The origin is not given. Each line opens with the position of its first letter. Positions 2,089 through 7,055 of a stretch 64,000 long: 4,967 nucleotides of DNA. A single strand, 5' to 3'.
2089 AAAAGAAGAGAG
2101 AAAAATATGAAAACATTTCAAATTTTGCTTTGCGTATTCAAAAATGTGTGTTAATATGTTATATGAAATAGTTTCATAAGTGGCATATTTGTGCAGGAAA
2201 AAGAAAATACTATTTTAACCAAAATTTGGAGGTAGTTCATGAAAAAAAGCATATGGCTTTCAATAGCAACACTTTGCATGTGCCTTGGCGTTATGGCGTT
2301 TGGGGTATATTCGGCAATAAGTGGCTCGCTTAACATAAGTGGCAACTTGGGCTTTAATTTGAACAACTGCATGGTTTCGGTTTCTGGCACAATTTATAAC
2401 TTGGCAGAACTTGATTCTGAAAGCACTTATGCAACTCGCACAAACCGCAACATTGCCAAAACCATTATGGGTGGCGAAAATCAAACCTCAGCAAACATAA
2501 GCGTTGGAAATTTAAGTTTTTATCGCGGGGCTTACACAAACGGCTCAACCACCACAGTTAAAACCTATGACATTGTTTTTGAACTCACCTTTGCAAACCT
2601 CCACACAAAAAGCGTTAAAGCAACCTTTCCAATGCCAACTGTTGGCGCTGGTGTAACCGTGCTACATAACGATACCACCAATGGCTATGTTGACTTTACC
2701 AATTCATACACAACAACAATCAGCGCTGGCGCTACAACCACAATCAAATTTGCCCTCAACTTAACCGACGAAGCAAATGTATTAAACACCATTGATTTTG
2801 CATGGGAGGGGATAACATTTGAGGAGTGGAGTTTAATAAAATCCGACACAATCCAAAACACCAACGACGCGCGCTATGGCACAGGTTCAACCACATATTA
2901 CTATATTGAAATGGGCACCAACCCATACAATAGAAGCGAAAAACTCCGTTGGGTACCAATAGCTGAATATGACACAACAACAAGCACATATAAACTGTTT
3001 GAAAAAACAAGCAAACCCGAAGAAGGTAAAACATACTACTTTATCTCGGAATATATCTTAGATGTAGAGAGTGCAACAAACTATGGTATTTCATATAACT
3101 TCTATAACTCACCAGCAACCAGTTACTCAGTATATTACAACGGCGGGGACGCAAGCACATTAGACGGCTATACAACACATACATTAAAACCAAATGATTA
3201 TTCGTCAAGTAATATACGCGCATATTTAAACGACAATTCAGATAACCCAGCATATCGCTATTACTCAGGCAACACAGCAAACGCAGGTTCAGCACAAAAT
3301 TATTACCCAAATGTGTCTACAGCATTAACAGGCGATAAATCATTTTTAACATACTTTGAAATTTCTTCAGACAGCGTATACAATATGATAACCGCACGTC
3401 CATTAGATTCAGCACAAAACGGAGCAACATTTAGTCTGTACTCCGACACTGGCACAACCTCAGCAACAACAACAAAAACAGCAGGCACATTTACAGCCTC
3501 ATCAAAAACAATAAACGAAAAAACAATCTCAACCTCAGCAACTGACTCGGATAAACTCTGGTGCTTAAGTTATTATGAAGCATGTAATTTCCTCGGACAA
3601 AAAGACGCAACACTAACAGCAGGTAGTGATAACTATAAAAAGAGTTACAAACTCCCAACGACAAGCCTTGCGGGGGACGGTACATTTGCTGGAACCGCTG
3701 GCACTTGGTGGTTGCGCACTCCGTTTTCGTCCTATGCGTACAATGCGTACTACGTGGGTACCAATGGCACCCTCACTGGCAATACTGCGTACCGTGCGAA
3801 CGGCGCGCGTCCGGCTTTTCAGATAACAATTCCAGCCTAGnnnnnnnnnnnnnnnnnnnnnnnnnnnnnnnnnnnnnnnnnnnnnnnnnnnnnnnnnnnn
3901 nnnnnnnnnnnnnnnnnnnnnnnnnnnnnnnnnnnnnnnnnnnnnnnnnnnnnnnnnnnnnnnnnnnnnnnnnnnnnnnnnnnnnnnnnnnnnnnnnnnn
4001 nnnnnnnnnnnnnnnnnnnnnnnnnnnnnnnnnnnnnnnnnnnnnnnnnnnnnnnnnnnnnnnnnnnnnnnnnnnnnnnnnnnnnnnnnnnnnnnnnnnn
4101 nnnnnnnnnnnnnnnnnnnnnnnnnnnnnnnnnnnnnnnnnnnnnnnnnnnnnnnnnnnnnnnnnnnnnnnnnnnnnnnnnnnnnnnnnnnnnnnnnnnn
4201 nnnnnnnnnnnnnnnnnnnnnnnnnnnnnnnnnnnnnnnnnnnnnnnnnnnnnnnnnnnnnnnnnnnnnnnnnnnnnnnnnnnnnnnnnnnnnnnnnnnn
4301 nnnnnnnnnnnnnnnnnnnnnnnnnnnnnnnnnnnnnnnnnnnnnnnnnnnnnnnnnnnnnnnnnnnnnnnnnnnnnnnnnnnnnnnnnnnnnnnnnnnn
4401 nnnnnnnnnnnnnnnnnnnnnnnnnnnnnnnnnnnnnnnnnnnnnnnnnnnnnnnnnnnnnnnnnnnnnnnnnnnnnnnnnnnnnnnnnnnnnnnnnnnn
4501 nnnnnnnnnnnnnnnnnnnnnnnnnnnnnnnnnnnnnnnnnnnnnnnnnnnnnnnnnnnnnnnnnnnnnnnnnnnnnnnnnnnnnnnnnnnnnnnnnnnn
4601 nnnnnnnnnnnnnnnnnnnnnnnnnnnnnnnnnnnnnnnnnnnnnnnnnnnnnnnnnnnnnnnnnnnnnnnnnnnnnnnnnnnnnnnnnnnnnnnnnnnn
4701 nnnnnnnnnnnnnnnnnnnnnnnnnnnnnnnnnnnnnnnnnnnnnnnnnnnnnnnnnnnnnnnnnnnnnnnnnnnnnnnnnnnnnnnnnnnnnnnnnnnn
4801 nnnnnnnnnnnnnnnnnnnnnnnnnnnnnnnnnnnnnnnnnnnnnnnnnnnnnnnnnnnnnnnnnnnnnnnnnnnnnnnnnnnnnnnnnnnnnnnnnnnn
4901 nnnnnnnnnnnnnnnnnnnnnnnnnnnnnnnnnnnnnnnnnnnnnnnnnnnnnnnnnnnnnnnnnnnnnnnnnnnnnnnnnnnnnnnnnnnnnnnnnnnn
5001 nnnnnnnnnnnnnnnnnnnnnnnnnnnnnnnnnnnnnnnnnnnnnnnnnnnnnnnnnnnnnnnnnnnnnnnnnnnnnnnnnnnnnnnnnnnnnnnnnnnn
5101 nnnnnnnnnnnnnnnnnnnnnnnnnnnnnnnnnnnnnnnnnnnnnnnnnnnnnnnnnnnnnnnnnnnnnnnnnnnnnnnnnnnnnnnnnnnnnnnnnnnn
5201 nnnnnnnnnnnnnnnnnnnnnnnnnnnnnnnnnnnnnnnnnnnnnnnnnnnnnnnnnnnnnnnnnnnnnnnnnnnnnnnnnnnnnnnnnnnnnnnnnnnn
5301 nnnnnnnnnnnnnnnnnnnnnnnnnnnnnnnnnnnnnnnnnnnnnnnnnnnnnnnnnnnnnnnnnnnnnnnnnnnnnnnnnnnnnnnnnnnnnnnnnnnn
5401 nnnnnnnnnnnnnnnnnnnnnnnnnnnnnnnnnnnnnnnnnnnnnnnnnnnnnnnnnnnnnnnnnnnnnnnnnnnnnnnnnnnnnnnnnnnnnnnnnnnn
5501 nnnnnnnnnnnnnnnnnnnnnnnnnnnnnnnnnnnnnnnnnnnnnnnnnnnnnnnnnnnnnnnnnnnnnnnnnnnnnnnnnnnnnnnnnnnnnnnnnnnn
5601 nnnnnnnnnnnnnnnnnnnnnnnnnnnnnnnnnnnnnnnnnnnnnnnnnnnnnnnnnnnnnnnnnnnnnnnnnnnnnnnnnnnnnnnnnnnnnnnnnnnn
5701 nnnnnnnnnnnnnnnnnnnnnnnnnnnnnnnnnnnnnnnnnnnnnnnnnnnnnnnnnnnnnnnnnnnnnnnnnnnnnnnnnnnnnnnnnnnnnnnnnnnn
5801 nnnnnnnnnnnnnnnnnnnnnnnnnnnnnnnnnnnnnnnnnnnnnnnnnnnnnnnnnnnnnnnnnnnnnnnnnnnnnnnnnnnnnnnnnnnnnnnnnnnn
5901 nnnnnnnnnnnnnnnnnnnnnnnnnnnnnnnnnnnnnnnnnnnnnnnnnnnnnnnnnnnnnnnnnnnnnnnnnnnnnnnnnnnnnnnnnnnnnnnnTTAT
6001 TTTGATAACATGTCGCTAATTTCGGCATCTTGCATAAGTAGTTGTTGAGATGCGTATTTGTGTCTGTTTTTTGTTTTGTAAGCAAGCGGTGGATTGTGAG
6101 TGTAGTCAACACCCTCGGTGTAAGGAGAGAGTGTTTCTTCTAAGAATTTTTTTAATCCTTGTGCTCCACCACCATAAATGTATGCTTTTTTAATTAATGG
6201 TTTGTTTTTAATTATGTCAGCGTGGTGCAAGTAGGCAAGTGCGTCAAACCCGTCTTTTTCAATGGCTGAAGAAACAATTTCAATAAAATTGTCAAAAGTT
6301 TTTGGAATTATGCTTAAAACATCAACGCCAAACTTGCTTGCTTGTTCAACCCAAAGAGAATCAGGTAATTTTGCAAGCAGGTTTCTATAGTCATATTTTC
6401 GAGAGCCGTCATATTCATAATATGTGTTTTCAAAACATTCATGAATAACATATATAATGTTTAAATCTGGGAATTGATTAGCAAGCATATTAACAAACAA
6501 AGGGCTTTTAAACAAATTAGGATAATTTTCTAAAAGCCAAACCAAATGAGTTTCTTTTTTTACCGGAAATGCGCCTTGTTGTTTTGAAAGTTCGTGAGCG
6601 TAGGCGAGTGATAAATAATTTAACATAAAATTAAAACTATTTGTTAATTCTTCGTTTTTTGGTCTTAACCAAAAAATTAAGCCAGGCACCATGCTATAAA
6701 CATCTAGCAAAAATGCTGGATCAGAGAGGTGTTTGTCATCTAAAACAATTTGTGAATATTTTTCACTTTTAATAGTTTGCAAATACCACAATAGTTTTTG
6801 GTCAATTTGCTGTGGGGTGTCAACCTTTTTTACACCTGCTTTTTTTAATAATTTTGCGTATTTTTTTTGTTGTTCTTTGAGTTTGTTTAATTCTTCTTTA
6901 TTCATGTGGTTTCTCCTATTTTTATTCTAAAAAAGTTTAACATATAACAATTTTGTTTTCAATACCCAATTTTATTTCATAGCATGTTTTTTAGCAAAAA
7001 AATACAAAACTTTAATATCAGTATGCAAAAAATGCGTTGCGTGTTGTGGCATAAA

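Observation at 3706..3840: DGR-variable-region-like cassette at the C-terminus of secreted paralog 1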

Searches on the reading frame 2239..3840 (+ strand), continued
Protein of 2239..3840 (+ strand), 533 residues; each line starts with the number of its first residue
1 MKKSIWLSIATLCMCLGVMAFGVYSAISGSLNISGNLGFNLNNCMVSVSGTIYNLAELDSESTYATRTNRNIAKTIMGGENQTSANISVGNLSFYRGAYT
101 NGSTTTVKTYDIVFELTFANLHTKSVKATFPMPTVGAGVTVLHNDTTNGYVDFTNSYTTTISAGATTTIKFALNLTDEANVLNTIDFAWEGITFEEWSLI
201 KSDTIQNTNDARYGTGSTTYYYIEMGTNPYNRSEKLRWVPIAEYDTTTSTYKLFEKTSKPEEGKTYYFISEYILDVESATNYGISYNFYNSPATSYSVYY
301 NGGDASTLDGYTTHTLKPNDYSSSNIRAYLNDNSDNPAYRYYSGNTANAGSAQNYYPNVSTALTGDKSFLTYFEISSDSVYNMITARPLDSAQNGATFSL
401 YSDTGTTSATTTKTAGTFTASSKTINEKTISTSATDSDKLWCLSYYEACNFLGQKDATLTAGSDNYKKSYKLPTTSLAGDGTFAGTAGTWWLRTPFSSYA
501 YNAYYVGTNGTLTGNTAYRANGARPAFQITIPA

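Call 69: search_solved_structures(query=L023:474-1538:+, max_evalue=1e-20, show_alignments=1)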
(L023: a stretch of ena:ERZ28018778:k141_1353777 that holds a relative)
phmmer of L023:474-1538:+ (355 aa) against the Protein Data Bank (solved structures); distinct sequences matched with E-value up to 1e-20: 1.
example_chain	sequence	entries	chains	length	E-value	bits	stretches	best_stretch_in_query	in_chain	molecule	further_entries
8ub7_A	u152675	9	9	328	6.2e-34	120.9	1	11-298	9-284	Reverse transcriptase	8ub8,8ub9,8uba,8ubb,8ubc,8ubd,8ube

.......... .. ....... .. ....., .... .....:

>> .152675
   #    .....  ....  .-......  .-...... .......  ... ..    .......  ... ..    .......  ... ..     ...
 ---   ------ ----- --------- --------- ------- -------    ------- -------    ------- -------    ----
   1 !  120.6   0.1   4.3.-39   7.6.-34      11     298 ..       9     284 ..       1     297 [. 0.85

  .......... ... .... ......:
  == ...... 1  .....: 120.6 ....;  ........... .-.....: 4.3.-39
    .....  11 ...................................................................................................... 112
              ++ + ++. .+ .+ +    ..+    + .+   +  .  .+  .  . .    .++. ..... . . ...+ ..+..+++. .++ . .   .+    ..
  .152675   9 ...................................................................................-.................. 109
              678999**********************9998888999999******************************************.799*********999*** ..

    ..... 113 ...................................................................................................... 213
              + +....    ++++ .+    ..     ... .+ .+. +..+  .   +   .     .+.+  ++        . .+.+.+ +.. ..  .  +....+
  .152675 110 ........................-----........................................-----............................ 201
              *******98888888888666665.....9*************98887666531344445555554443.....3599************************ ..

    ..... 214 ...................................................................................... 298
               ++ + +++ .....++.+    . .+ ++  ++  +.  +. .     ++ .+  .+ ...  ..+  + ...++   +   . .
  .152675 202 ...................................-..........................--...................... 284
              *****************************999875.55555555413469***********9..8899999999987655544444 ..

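Call 89: find_encoding_contigs(protein=P0107, flank=10000, max_places=10)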
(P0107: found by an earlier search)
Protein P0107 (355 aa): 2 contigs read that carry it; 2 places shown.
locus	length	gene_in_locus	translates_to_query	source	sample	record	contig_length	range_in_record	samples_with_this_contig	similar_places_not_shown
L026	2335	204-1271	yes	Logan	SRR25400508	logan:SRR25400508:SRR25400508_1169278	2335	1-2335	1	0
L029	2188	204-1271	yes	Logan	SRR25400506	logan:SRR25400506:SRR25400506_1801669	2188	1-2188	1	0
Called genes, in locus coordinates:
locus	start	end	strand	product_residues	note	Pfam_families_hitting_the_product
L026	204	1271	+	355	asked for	PF00078:RVT_1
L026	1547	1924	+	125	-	-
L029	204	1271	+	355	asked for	PF00078:RVT_1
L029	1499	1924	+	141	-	-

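Call 95: search_protein_families(library=pfam, proteins=[L022:11098-11430:+, L023:474-1538:+, L022:7076-7243:+], max_evalue=1)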
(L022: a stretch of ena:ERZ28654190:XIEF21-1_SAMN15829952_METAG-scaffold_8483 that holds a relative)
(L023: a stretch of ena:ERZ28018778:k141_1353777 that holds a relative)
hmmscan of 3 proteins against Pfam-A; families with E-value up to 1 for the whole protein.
L022:11098-11430:+ (111 aa): 1 family
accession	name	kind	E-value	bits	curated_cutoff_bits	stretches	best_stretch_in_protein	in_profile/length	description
PF08114.16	PMP1_2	-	0.087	13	22.3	1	34-50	10-26/43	ATPase proteolipid family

L023:474-1538:+ (355 aa): 1 family
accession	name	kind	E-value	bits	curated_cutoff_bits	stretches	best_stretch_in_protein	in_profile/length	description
PF00078.32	RVT_1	-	2.7e-20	73.4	29.6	1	76-276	10-204/205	Reverse transcriptase (RNA-dependent DNA polymerase)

L022:7076-7243:+ (56 aa): 1 family
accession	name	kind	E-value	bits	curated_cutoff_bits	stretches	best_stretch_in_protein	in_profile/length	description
PF25104.1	DUF7812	-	0.013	14.6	27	1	2-52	285-333/488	Domain of unknown function (DUF7812)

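Call 97: find_encoding_contigs(protein=P0009, flank=10000, max_places=4)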
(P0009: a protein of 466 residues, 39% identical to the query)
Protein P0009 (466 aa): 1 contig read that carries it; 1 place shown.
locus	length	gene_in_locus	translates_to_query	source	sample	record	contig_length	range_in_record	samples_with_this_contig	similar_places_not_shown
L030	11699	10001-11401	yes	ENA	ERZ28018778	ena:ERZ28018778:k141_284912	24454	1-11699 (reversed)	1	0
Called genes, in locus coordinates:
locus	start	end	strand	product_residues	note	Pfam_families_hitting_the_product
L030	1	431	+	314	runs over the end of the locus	PF01795:Methyltransf_5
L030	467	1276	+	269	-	-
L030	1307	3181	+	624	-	PF03717:PBP_dimer, PF21922:PBP_dimer_2 (faint), PF00905:Transpeptidase, PF03793:PASTA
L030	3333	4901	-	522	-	PF28494:GlyRS_ins_1 (weak), PF00587:tRNA-synt_2b, PF03129:HGTP_anticodon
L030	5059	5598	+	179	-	PF24961:NfeD_membrane, PF01957:NfeD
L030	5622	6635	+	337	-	PF12127:FloA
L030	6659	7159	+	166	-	-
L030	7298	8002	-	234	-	PF04542:Sigma70_r2, PF04545:Sigma70_r4, PF01381:HTH_3 (weak)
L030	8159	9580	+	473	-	-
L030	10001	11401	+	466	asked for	PF19789:DUF6273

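Call 101: search_dna_similar(query=L023:474-1538:+, collection=phages, mode=protein, max_rows=8)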
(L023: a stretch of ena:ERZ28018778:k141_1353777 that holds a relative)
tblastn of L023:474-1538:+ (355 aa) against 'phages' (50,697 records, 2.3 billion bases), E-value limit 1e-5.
Records with a match: 128; places in all: 128; records where one place covers at least 80% of the query: 55.
Best place of each record, by identity: <60% 128.
By first word of the organism name: Bacteriophage 26; uncultured 16; Faecalibacterium 15; Bacteroides 13; Vibrio 6; Pseudomonas 6; CrAssphage 5; Bordetella 5; Butyrivibrio 4; Burkholderia 4; and 18 more.
By host as written in the record: - 57; Faecalibacterium prausnitzii 12; Bacillus alcalophilus CGMCC 1.3604 3; Butyrivibrio fibrisolvens DSM 3071 3; Helicobacter canis 3; Vibrio parahaemolyticus 2; Pseudoalteromonas elyakovii HL-AS1 2; Propithecus coquereli 2; and 37 more.
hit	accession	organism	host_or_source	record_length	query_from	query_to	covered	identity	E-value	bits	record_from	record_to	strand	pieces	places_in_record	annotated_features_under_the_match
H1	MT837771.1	Bacteriophage sp.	human fecal samples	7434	11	331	90%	41.0%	7e-70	242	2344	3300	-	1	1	record has no annotation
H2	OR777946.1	Phage nd12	-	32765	11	331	90%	40.7%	1e-69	241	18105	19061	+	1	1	hypothetical protein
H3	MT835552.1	Bacteriophage sp.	human fecal samples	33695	10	332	91%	37.0%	7e-58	207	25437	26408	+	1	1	record has no annotation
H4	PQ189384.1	Vibrio phage 1F273_PE002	Vibrio cyclitrophicus 1F273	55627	2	342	96%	35.0%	3e-54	197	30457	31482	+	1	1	hypothetical protein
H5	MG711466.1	Faecalibacterium phage FP_Toutatis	Faecalibacterium prausnitzii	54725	12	352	96%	34.3%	2e-52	192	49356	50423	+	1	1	retron-type RNA-directed DNA polymerase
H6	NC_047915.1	Faecalibacterium phage FP_Toutatis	Faecalibacterium prausnitzii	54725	12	352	96%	34.3%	2e-52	192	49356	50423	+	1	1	Reverse transcriptase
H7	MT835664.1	Bacteriophage sp.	human fecal samples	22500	12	315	86%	38.4%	1e-57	207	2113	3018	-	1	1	record has no annotation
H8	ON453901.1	Clostridium phage Saumur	Enterocloster clostridioformis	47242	14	338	92%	35.9%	6e-51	187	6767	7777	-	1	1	reverse transcriptase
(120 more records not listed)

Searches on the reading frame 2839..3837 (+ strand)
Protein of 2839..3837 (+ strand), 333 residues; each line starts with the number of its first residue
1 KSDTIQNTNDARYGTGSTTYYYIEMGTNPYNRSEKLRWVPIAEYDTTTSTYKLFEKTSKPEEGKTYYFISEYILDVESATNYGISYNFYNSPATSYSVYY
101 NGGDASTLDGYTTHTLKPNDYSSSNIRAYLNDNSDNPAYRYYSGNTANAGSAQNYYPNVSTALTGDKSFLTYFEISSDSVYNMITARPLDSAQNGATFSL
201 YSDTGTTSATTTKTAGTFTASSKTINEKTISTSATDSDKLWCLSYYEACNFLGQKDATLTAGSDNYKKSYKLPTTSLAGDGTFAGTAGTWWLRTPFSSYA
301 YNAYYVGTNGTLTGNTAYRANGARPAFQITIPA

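Call 78: predict_structure(alignment_id=A3)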
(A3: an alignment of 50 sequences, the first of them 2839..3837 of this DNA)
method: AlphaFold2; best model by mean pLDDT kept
length: 333 residues; sequences in the alignment: 50
mean_pLDDT: 72.9   pTM: 0.80
mean pLDDT of the five models: 72.9, 72.2, 72.0, 71.9, 71.2
residues with pLDDT >= 90: 76; 70-90: 124; 50-70: 69; < 50: 64
segments of 3 or more residues with pLDDT < 50: 10-12, 97-114, 147-149, 192-197, 207-215, 255-261, 266-271, 276-284
pLDDT, mean of each block of 10 residues (from residue 1): 66 65 91 90 88 89 96 71 77 52 35 59 88 83 58 71 89 94 88 49 52 54 66 81 85 56 49 47 62 82 84 86 93 93
secondary structure, 60 per line:
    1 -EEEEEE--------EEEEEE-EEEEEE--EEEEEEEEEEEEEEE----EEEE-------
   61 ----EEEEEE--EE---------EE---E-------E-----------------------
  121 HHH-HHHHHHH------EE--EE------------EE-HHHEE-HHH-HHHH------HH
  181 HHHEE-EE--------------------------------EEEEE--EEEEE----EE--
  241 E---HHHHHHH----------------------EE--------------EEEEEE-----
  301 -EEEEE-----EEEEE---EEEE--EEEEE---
elements in order: E2-7 E16-21 E23-28 E31-45 E50-53 E65-70 H125-131 H169-172 H179-183 E221-225 E228-232 H245-251 E290-295 E302-306 E312-316 E320-323 E326-330

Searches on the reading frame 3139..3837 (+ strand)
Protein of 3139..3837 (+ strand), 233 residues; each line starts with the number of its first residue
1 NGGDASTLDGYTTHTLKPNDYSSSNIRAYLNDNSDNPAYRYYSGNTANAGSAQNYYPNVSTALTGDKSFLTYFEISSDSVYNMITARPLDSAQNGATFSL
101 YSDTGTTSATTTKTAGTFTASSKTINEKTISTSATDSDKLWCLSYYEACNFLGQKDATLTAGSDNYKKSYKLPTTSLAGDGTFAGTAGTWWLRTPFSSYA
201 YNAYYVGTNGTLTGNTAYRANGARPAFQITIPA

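Call 102: search_dna_similar(query=window:3139-3837:+, collection=phages, mode=protein, max_rows=8)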
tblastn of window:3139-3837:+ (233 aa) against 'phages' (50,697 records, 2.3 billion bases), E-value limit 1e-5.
No match.

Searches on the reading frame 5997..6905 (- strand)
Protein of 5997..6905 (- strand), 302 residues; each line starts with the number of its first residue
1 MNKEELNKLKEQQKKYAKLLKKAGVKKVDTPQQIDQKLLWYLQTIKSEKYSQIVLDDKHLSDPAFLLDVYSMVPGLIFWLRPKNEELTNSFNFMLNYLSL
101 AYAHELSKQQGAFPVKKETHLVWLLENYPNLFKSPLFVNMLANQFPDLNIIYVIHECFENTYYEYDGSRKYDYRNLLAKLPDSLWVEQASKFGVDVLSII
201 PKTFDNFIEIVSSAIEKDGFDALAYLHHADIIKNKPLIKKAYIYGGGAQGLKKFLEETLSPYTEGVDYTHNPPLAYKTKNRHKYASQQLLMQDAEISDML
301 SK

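Call 6: search_protein_families(library=pfam, proteins=[window:5997-6905:-], max_evalue=0.01)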
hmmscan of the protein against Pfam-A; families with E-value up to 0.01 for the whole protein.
window:5997-6905:- (302 aa): 0 families

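Call 65: search_protein_families(library=ncbifam, proteins=[window:5997-6902:-], max_evalue=0.1)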
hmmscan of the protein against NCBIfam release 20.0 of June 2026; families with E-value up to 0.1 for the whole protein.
window:5997-6902:- (301 aa): 1 family
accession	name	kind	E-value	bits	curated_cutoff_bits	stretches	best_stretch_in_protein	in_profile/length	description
NF045987.1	SPE_1075_fam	subfamily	0.04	13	125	1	65-100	209-244/268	SPE_1075/MLC_0560 family membrane protein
